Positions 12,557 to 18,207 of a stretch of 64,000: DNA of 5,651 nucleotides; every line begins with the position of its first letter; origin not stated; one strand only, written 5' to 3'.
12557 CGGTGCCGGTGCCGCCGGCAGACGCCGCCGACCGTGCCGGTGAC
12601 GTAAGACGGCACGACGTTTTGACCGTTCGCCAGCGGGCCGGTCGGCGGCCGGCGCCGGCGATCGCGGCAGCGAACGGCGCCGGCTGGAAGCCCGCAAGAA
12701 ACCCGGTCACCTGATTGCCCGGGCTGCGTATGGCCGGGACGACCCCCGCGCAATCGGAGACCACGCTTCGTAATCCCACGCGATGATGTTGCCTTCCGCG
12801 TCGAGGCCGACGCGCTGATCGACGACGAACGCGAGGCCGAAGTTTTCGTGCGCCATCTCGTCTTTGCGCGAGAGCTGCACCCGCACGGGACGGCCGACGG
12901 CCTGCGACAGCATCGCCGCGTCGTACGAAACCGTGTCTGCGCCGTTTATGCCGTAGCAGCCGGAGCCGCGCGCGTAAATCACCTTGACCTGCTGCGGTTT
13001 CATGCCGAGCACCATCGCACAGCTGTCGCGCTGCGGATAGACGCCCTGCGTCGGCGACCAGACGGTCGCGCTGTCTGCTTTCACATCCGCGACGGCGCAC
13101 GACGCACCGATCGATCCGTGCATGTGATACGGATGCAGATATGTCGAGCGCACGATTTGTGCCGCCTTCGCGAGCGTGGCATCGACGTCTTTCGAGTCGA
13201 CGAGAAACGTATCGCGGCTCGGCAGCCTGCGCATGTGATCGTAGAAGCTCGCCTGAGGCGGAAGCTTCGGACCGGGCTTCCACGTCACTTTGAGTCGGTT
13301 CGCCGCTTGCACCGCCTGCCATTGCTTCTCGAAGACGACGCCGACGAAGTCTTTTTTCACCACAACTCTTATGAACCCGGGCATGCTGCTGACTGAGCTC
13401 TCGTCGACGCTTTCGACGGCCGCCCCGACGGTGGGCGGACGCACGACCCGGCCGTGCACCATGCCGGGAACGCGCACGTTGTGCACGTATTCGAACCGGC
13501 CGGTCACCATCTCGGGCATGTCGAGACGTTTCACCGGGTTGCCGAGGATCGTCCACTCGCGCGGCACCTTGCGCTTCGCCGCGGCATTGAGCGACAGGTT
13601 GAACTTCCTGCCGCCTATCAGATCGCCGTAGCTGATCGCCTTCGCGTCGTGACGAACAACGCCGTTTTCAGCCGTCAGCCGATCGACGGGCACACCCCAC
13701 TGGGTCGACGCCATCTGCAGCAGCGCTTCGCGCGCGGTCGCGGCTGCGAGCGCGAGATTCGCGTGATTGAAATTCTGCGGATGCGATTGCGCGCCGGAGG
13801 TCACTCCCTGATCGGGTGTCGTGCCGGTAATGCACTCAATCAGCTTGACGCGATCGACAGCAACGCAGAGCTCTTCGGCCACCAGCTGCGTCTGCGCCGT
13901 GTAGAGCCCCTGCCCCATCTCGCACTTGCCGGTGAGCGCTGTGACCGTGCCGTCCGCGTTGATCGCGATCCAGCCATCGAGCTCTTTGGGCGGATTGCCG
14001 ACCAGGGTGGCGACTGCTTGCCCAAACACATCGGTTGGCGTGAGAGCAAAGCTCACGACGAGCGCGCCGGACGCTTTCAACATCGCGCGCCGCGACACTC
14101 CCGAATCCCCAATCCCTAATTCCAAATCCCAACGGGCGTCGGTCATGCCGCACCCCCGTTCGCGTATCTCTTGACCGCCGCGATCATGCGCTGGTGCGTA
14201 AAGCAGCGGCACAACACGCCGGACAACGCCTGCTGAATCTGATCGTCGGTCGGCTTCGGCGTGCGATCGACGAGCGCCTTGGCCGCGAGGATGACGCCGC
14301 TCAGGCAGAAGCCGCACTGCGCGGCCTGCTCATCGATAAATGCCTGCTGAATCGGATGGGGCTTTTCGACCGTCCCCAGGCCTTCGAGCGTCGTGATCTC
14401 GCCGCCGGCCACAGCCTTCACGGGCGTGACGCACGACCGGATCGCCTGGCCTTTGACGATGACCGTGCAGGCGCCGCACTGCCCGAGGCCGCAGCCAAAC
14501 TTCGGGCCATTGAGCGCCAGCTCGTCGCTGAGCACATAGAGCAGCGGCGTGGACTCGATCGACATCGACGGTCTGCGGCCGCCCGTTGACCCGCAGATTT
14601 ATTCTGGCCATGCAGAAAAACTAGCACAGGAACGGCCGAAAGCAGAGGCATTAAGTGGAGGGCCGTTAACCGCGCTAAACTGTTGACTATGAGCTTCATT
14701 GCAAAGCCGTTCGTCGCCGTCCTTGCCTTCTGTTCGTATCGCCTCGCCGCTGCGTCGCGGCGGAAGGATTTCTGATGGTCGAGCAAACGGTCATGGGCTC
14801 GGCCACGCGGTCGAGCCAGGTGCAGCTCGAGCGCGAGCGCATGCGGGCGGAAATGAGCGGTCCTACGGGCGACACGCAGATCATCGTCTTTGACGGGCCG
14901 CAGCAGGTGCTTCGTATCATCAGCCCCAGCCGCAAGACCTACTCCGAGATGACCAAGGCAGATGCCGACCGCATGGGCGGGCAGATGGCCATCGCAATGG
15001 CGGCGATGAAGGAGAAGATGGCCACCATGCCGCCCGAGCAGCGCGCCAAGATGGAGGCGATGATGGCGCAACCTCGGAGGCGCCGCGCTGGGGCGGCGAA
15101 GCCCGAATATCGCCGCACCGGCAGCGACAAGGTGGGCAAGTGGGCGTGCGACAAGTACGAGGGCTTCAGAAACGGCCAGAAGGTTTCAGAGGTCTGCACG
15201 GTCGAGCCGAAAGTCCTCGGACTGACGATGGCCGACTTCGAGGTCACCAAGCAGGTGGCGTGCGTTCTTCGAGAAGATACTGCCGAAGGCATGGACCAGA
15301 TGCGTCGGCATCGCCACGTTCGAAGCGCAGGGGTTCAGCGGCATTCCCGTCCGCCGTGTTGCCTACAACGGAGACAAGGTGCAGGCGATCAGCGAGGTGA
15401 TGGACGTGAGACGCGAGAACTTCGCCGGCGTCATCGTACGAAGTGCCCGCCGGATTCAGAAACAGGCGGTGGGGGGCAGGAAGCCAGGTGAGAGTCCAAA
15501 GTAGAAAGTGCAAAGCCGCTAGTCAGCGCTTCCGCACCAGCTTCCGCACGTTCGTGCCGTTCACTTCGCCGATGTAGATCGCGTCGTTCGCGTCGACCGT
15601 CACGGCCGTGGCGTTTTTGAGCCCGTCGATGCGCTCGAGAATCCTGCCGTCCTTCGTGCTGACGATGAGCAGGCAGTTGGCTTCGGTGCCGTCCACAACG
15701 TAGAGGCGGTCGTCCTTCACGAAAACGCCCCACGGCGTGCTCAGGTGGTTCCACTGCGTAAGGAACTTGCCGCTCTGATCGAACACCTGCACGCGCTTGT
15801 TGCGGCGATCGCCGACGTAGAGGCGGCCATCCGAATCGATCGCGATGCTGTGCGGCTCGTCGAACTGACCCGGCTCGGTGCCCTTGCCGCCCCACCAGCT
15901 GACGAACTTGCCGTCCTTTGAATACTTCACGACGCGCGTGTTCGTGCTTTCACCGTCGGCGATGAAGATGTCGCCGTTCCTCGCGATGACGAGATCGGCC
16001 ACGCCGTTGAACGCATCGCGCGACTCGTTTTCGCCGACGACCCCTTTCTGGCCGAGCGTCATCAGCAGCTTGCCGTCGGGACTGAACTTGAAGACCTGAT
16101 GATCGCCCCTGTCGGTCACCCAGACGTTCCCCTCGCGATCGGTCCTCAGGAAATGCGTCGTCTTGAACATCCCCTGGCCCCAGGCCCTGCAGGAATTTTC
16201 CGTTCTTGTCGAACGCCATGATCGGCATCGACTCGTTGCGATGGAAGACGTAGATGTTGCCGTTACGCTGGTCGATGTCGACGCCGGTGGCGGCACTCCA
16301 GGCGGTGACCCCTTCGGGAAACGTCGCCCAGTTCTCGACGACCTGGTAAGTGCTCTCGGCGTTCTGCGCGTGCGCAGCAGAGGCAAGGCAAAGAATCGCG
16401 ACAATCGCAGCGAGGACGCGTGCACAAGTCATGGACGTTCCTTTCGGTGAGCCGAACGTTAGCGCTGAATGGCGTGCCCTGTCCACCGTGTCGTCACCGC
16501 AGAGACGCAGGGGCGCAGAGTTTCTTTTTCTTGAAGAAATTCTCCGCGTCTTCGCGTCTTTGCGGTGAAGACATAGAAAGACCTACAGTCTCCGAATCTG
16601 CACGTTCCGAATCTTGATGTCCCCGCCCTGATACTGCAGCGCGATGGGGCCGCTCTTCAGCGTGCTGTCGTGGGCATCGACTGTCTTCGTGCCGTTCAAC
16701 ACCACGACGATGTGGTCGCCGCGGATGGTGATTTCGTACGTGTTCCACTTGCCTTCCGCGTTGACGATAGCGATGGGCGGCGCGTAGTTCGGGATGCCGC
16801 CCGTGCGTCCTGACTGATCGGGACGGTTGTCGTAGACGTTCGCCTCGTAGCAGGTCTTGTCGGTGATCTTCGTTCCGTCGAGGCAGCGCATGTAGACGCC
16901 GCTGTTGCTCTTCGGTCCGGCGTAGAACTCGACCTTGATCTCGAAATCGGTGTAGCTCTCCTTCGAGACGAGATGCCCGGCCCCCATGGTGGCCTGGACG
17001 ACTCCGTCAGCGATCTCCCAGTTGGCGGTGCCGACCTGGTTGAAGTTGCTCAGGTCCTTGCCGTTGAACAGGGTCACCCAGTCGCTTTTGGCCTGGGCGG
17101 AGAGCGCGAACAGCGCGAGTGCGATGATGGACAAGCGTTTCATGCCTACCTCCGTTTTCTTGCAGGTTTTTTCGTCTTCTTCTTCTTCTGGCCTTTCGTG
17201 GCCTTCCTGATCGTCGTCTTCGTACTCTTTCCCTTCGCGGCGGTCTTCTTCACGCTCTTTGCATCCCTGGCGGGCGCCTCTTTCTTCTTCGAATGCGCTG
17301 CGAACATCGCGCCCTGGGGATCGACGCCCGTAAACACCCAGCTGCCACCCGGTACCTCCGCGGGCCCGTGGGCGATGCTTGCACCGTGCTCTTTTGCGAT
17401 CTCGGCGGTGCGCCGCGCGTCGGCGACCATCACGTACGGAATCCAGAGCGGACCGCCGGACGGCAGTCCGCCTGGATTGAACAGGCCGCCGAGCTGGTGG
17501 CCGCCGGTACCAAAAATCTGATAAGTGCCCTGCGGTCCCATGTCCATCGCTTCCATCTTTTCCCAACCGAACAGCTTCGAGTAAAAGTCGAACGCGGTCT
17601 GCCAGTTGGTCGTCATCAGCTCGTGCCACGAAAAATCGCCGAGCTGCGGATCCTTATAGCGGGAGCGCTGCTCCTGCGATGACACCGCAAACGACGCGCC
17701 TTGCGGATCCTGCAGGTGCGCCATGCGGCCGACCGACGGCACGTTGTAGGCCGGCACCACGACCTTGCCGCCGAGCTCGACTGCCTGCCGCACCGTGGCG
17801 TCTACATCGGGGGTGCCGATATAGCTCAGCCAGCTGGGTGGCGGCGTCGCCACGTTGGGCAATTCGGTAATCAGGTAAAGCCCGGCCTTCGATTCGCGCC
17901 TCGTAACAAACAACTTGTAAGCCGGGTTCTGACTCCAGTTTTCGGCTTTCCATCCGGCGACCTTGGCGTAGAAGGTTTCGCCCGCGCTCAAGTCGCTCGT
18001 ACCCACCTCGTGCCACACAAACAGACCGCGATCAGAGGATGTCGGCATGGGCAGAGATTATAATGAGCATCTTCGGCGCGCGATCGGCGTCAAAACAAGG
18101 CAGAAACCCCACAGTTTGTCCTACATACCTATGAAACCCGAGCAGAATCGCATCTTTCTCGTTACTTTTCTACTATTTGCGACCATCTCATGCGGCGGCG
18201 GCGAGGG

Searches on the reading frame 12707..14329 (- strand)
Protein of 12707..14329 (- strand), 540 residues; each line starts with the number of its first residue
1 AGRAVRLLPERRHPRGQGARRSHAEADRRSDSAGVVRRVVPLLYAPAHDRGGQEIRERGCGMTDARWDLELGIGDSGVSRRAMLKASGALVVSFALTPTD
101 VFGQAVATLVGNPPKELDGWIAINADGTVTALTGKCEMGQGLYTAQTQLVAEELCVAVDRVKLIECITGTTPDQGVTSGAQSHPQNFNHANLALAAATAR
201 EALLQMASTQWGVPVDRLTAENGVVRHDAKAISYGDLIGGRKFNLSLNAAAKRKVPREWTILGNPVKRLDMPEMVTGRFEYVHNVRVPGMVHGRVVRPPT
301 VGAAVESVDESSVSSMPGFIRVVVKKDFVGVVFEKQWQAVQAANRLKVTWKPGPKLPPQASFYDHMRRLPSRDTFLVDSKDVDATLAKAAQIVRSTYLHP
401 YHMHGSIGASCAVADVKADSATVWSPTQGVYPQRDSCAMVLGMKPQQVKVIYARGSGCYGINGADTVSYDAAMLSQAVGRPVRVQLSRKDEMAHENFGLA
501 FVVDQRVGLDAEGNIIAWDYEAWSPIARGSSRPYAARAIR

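Call 23: search_protein_families(library=pfam, proteins=[window:12707-14329:-], max_evalue=0.01)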
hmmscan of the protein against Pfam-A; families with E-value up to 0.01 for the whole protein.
window:12707-14329:- (540 aa): 3 families
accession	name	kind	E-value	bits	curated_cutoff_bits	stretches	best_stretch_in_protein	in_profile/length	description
PF02738.23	MoCoBD_1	-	2.8e-25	89.3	27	1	379-524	15-163/244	Molybdopterin cofactor-binding domain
PF20256.3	MoCoBD_2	-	1.1e-20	74.7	27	1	117-239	48-168/283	Molybdopterin cofactor-binding domain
PF01315.27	Ald_Xan_dh_C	-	1.7e-06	28.8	31.3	1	276-333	1-58/110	Aldehyde oxidase and xanthine dehydrogenase, a/b hammerhead domain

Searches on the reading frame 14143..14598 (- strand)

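Call 23: search_protein_families(library=pfam, proteins=[window:14143-14598:-], max_evalue=0.01)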
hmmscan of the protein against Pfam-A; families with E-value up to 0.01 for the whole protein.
window:14143-14598:- (151 aa): 5 families
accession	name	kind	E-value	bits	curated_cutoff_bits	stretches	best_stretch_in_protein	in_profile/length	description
PF01799.25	Fer2_2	-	3.6e-26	91.5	30.3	1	70-143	1-75/75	[2Fe-2S] binding domain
PF00111.32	Fer2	-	0.00013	22.3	21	1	20-55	20-54/77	2Fe-2S iron-sulfur cluster binding domain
PF13085.11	Fer2_3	-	0.00058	20.3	27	1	35-74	51-89/107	2Fe-2S iron-sulfur cluster binding domain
PF13510.11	Fer2_4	-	0.0016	18.9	22.8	1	36-62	46-73/82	2Fe-2S iron-sulfur cluster binding domain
PF10418.14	DHODB_Fe-S_bind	-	0.0034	17.5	23.9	1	34-57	4-30/41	Iron-sulfur cluster binding domain of dihydroorotate dehydrogenase B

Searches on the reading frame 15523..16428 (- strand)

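Call 61: search_protein_families(library=pfam, proteins=[window:15523-16428:-], max_evalue=0.0001)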
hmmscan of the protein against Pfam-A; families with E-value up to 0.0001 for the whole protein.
window:15523-16428:- (301 aa): 5 families
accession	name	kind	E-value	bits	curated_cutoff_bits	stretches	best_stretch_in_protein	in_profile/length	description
PF01436.27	NHL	-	2.2e-23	81.5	20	1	189-216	1-28/28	NHL repeat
PF17170.10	DUF5128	-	1.3e-09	38.2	22.9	1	147-227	49-129/321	6-bladed beta-propeller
PF08450.18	SGL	-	3.4e-07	30.6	26.3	0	174-227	183-221/246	SMP-30/Gluconolactonase/LRE-like region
PF07494.17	Reg_prop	-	2.7e-05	24.3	20.4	0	193-207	8-22/24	Two component regulator propeller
PF13449.12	Phytase-like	-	5.1e-05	23.7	27.6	0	95-125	74-104/284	Esterase-like activity of phytase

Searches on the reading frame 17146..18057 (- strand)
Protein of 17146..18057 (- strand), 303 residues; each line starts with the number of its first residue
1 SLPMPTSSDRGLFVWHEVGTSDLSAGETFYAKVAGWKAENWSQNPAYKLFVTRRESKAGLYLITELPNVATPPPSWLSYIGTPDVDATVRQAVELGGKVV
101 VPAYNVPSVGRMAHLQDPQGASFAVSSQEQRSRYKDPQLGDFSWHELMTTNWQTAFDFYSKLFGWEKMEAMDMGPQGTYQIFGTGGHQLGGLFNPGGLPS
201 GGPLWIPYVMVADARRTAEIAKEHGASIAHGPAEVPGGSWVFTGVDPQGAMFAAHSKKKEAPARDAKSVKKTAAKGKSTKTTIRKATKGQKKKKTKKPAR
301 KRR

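Call 61: search_protein_families(library=pfam, proteins=[window:17146-18057:-], max_evalue=0.0001)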
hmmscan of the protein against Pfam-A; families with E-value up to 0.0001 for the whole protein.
window:17146-18057:- (303 aa): 2 families
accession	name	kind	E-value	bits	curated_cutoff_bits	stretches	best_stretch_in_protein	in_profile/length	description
PF00903.31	Glyoxalase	-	1.7e-12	48.2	20.6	1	147-252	7-119/121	Glyoxalase/Bleomycin resistance protein/Dioxygenase superfamily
PF18029.7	Glyoxalase_6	-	1.8e-07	32.2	23.6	0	20-125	6-105/106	Glyoxalase-like domain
